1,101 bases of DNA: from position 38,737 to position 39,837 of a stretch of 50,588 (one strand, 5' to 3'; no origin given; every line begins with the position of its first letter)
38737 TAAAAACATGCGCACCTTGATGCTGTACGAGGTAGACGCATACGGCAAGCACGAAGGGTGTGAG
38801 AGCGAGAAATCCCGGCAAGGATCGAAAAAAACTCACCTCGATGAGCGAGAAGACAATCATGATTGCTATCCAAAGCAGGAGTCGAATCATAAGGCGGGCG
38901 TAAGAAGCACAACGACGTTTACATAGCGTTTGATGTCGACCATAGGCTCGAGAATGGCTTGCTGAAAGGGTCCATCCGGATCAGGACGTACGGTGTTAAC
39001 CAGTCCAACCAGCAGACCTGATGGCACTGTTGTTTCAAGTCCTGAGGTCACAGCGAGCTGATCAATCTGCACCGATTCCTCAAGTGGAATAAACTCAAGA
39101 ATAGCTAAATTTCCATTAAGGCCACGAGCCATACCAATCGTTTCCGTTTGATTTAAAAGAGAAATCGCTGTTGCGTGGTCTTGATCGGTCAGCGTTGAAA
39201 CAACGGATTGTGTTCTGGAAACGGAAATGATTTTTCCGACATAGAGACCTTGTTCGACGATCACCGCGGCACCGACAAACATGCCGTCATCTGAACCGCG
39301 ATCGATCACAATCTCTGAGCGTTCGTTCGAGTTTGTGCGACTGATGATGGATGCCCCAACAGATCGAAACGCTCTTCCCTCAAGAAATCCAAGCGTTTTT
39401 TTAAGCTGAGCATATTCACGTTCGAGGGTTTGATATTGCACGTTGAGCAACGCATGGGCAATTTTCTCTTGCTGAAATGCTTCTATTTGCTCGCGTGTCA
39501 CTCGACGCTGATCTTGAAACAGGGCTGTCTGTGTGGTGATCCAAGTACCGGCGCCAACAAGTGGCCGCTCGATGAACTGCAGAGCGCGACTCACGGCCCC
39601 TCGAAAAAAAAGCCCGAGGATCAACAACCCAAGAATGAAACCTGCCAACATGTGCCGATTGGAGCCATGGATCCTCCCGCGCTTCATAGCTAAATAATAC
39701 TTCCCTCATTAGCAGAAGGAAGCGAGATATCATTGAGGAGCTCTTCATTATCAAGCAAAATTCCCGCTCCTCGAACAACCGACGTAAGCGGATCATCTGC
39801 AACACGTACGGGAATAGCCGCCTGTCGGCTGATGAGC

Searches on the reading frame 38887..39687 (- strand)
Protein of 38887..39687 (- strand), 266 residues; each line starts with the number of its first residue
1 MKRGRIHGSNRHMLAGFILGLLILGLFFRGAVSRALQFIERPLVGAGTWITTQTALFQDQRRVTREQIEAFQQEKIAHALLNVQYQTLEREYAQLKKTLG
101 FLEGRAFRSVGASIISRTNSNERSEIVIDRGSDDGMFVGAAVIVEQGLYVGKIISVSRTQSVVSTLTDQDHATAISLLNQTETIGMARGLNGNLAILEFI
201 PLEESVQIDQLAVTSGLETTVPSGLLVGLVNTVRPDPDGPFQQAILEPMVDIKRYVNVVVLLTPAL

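Call 54: search_protein_families(library=pfam, proteins=[window:38887-39687:-], max_evalue=0.00001)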
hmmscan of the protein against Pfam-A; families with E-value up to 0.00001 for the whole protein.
window:38887-39687:- (266 aa): 1 family
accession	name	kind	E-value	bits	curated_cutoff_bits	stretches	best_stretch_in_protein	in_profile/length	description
PF04085.20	MreC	-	3.1e-32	111.8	28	1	114-261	1-146/147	Rod shape-determining protein MreC, barrel core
